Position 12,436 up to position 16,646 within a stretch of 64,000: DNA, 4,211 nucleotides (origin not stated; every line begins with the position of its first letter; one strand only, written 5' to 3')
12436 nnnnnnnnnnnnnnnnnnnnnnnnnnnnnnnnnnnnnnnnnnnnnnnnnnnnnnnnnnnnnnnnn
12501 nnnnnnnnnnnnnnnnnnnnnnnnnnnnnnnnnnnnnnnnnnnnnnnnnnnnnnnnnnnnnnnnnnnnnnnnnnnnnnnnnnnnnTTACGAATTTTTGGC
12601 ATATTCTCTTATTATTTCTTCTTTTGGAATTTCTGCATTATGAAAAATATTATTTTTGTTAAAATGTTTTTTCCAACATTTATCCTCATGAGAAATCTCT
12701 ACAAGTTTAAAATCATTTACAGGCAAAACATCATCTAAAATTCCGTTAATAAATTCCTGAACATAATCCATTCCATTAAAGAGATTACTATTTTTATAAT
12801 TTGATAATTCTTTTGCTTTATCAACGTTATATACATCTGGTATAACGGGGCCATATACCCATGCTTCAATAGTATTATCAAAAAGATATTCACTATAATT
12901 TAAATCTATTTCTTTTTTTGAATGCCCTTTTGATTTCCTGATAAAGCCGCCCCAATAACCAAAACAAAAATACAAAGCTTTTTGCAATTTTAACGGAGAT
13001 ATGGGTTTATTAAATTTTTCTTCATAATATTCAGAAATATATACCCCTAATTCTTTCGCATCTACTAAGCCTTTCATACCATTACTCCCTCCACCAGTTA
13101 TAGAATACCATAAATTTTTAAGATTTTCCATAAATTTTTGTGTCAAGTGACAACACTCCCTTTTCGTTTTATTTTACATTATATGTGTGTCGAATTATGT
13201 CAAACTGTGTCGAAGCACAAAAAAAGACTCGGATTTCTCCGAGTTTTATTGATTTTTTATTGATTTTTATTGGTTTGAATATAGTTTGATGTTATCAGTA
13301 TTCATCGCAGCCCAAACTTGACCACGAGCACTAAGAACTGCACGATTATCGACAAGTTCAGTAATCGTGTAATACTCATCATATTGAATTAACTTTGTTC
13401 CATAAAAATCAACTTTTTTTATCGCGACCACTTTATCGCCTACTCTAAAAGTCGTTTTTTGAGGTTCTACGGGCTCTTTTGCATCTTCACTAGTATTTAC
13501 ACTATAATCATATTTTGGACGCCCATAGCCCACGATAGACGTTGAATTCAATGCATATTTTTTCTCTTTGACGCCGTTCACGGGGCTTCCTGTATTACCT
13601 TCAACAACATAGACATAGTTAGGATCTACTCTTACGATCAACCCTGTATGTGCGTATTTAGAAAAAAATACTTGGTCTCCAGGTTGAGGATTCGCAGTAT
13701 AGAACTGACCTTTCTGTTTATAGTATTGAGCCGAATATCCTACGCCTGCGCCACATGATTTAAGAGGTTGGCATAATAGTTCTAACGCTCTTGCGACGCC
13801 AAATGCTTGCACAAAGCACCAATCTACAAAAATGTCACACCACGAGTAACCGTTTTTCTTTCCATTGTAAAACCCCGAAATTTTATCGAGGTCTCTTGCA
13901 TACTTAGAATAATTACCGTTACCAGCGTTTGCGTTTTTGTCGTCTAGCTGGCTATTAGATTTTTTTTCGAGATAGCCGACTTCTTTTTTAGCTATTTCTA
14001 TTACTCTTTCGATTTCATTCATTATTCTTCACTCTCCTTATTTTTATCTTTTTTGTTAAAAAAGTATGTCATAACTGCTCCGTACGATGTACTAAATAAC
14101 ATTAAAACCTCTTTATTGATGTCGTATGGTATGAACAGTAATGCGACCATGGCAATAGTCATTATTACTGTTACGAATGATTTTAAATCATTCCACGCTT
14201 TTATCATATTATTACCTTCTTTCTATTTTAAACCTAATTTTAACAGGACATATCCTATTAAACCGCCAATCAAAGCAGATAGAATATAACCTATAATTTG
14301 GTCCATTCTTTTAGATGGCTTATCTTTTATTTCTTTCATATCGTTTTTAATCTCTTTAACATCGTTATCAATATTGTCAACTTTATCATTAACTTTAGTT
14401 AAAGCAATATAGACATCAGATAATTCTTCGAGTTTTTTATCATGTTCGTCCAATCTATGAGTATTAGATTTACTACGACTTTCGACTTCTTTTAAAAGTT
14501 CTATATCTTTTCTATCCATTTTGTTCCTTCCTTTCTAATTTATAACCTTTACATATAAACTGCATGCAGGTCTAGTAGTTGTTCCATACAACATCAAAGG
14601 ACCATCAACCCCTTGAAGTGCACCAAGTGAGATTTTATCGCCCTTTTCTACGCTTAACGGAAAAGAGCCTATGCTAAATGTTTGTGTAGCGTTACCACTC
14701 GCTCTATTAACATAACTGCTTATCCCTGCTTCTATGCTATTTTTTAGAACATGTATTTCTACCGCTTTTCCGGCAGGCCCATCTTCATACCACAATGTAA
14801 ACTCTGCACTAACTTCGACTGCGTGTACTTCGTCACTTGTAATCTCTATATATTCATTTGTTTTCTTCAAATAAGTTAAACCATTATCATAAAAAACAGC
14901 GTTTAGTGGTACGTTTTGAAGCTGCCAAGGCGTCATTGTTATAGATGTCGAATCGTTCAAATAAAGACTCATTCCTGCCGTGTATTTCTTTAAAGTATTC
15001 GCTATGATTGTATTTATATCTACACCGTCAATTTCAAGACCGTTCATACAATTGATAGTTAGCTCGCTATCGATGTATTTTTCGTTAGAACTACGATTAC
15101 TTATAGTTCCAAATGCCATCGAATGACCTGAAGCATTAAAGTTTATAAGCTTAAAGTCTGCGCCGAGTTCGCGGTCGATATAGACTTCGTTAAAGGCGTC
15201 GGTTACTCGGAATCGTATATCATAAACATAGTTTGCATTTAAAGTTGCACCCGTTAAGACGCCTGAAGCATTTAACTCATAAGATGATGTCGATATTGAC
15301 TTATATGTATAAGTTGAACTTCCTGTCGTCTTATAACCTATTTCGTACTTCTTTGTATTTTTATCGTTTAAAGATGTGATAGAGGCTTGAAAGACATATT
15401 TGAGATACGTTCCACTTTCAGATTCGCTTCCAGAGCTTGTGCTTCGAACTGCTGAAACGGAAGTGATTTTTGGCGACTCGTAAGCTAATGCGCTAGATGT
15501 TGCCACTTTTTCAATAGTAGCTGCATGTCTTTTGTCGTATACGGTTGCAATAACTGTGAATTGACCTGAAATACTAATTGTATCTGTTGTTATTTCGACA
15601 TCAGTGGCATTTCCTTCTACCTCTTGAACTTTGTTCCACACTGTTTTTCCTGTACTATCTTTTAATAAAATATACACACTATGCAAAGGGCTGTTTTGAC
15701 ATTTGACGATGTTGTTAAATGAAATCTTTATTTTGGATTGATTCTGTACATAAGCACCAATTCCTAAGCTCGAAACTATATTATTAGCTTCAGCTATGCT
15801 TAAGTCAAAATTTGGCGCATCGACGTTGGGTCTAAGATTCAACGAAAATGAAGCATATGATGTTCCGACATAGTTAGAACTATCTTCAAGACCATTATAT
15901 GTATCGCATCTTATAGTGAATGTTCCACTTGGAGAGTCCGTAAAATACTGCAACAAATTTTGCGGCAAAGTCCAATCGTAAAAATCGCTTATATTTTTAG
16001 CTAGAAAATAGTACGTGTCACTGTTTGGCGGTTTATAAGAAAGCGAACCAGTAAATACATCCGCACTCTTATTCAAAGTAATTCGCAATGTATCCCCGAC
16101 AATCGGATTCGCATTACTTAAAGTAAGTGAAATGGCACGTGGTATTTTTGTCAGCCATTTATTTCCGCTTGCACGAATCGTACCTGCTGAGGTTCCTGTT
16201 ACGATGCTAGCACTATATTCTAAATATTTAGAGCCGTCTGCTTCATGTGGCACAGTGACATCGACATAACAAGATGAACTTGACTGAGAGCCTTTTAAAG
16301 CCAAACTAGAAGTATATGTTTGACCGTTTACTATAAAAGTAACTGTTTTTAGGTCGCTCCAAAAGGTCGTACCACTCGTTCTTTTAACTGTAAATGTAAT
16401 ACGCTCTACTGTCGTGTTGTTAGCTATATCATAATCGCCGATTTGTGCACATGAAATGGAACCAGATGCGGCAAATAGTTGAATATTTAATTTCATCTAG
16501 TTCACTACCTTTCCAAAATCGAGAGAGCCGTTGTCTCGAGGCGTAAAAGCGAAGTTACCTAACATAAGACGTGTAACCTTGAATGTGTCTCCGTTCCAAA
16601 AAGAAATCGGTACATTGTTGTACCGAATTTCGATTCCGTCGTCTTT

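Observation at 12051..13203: Self-contained module at the prophage end: Panacea-domain (PanA-like) protein plus an overlapping unknown 183-aa partner; candidate novel toxin-antitoxin or abortive-infection system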

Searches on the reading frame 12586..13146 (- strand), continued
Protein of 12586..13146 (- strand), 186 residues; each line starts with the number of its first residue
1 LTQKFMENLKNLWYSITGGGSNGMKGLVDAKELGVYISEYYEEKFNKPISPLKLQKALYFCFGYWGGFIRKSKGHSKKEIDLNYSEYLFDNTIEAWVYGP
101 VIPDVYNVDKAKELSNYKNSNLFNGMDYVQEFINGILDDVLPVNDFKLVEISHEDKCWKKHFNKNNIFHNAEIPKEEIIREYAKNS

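Call 79: get_annotated_region(hit=H7, flank=2500)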
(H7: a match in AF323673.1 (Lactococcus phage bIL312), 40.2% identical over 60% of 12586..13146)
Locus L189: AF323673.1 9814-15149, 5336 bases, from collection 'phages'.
description: Bacteriophage bIL312, complete genome.
organism: Lactococcus phage bIL312 (NCBI taxid 151539)
taxonomy: Viruses
host: Lactococcus lactis IL1403; source: -; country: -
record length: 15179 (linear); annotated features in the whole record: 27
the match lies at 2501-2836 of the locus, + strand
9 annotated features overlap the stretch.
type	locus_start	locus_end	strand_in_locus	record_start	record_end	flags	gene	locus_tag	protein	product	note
CDS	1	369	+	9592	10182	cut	orf19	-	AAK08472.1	protease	-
CDS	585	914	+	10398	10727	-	orf20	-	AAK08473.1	Orf20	-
CDS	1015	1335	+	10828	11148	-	orf21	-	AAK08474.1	Orf21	-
CDS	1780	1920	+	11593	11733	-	orf22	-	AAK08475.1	Orf22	-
CDS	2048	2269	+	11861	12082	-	orf23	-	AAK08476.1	Orf23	-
CDS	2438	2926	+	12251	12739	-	orf24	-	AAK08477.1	Orf24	-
CDS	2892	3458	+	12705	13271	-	orf25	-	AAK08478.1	Orf25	-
CDS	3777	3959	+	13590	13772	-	orf26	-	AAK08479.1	Orf26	-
CDS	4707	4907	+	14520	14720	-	orf27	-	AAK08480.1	Csp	-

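Call 86: search_protein_families(library=pfam, proteins=[L189:2892-3458:+], max_evalue=1)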
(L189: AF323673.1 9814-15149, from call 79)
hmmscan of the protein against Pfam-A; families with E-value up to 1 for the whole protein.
L189:2892-3458:+ (188 aa): 0 families

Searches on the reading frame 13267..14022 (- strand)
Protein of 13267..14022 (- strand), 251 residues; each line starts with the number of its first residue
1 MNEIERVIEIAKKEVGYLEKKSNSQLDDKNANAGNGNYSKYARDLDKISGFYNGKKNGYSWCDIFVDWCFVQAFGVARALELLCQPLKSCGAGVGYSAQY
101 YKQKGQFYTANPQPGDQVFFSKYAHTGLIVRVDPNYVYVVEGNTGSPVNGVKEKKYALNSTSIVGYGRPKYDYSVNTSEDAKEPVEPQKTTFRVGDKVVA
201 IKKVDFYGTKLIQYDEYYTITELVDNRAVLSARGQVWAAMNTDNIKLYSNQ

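Call 3: search_protein_families(library=pfam, proteins=[window:13267-14022:-], max_evalue=1)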
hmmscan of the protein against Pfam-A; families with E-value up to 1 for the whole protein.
window:13267-14022:- (251 aa): 2 families
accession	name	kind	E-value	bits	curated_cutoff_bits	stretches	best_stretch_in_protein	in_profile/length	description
PF05257.22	CHAP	-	3.4e-09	37.5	26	1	55-143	2-81/81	CHAP domain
PF18335.7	SH3_13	-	0.097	12.9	41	1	175-202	9-36/65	ATP-dependent RecD-like DNA helicase SH3 domain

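Call 4: search_protein_families(library=phrogs, proteins=[window:13267-14022:-], max_evalue=0.1)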
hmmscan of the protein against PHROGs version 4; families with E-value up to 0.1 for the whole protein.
window:13267-14022:- (251 aa): 6 families
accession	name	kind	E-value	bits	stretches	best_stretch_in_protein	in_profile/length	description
phrog_9589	-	lysis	1.3e-29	105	1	2-185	2-170/281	endolysin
phrog_38078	-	unknown function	1.7e-22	81.2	1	2-178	32-216/423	-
phrog_21357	-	lysis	1.7e-12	48.3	1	6-183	6-172/225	endolysin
phrog_21825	-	lysis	5.3e-09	36.9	1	5-219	5-217/289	endolysin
phrog_3188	-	other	0.03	15.1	0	98-140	45-85/96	co-chaperonin GroES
phrog_329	-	tail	0.043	13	1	62-179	563-664/949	minor tail protein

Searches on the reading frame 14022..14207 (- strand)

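Call 3: search_protein_families(library=pfam, proteins=[window:14022-14207:-], max_evalue=1)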
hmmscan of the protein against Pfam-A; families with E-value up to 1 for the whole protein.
window:14022-14207:- (61 aa): 3 families
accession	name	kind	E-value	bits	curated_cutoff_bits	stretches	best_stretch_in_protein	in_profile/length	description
PF18597.7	SH3_19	-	0.04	14.2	25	1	33-57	23-47/52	Myosin X N-terminal SH3 domain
PF20498.3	DUF6728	-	0.069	13.8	27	1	42-59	5-23/55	Family of unknown function (DUF6728)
PF23586.2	Beta-prop_NWD2_C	-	0.096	12.2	33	1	9-58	139-190/341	NWD2 C-terminal beta-propeller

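Call 4: search_protein_families(library=phrogs, proteins=[window:14022-14207:-], max_evalue=0.1)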
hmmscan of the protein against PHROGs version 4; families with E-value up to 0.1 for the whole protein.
window:14022-14207:- (61 aa): 2 families
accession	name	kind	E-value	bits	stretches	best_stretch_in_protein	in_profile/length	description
phrog_34399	-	unknown function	0.024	15.6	1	11-55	14-53/57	-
phrog_3395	-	moron, auxiliary metabolic gene and host takeover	0.085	13.6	1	8-50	5-45/126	membrane protein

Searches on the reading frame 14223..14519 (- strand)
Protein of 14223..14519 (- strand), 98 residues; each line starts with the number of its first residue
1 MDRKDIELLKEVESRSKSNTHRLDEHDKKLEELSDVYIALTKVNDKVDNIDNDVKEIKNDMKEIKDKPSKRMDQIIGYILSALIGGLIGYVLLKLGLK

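Call 3: search_protein_families(library=pfam, proteins=[window:14223-14519:-], max_evalue=1)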
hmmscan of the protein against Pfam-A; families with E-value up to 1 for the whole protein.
window:14223-14519:- (98 aa): 28 families (the best 25 are shown)
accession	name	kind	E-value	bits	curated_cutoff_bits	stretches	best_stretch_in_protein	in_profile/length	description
PF24073.1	DUF7365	-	3.6e-05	24.3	27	1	10-67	50-100/101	Coiled-coil region of unknown function (DUF7365)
PF06419.17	COG6_N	-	0.0042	17.7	27.4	1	17-74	19-76/114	Conserved oligomeric complex COG6, N-terminal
PF04871.18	Uso1_p115_C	-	0.0047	17.7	28.4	1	9-70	3-64/121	Uso1 / p115 like vesicle tethering protein, C terminal region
PF11166.13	DUF2951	-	0.0056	17.3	26.7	1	20-92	13-84/98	Protein of unknown function (DUF2951)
PF20990.2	DUF2207_C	-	0.011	15.9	33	1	6-94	75-157/247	Predicted membrane protein (DUF2207) C-terminal domain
PF23991.1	DUF7310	-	0.013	16.4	40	1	5-55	21-71/83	Coiled-coil region of unknown function (DUF7310)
PF02403.27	Seryl_tRNA_N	-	0.017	15.8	28.2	1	2-77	24-99/108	Seryl-tRNA synthetase N-terminal domain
PF00482.28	T2SSF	-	0.017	15.6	25.2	1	30-93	57-120/125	Type II secretion system (T2SS), protein F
PF07889.17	DUF1664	-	0.02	15.4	34.6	1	10-66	55-108/124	Protein of unknown function (DUF1664)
PF10779.14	XhlA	-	0.028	15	34.7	1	21-85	4-65/67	Haemolysin XhlA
PF10046.14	BLOC1_2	-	0.029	15.2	33.4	1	10-63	30-83/96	Biogenesis of lysosome-related organelles complex-1 subunit 2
PF24611.2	Spectrin_Anc-1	-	0.035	14.8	33.2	1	15-67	57-109/115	Nuclear anchorage protein 1, spectrin-like repeat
PF08651.15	DASH_Duo1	-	0.044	14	25.4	1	39-66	8-35/74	DASH complex subunit Duo1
PF00957.27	Synaptobrevin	-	0.045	14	26.4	1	44-75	2-33/89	Synaptobrevin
PF05531.17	NPV_P10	-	0.046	14.6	29.8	1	39-66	12-39/75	Nucleopolyhedrovirus P10 protein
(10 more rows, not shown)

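Call 4: search_protein_families(library=phrogs, proteins=[window:14223-14519:-], max_evalue=0.1)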
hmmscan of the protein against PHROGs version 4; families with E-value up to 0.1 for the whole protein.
window:14223-14519:- (98 aa): 22 families
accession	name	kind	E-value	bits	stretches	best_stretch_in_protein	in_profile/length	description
phrog_937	-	other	3.5e-11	44.5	1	8-97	12-112/115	hemolysin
phrog_1193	-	other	1.1e-07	32.7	1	10-92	2-71/76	hemolysin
phrog_2990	-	unknown function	5.5e-05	24.4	1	9-87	45-124/133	-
phrog_1103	-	unknown function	0.00015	22.8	1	24-89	5-70/80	-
phrog_1296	-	lysis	0.0032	18.4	1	10-65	44-92/93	holin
phrog_689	-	lysis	0.0046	18.1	1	26-93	4-86/91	holin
phrog_5553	-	unknown function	0.0095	17.2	1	1-76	1-73/114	-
phrog_1625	-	moron, auxiliary metabolic gene and host takeover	0.012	16.7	1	24-75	51-103/110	involved in bacteriocin production or immunity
phrog_25855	-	unknown function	0.016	16.2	1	3-86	53-131/136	-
phrog_24527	-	head and packaging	0.02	13.4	1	35-92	354-408/1940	virion structural protein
phrog_17475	-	unknown function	0.022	16.1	1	24-80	26-82/98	-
phrog_32303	-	unknown function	0.023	15.8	1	22-98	56-130/130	-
phrog_473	-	head and packaging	0.027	15.9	1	37-66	36-65/75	virion structural protein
phrog_27357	-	unknown function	0.027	15.8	1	46-87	11-50/112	-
phrog_5023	-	unknown function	0.031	14.2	1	42-96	339-396/412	-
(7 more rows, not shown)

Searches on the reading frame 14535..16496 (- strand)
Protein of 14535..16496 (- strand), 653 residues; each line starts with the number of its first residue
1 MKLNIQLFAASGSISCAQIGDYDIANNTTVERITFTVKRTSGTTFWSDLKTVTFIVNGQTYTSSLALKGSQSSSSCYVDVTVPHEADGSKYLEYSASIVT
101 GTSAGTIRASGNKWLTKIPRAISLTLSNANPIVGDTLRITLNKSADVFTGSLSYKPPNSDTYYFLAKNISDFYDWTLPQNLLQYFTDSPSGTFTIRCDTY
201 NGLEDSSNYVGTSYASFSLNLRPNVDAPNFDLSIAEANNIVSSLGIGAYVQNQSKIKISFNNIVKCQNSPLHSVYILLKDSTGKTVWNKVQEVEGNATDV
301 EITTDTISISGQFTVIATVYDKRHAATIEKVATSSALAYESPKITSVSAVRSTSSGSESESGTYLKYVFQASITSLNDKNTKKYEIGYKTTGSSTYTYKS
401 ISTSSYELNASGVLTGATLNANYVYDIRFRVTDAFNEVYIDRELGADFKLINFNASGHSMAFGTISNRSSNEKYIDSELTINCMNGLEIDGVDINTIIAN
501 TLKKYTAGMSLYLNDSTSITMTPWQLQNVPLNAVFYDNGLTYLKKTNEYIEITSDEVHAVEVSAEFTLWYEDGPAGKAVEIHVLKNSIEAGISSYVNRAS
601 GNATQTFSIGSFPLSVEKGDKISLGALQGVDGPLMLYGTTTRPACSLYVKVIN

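Call 98: search_protein_families(library=pfam, proteins=[window:14535-16496:-], max_evalue=0.001)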
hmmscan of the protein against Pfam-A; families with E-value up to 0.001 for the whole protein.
window:14535-16496:- (653 aa): 1 family
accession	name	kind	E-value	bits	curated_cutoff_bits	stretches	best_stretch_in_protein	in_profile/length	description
PF05895.17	DUF859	-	6.3e-24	84.9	28.8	1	17-457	19-447/626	Siphovirus protein of unknown function (DUF859)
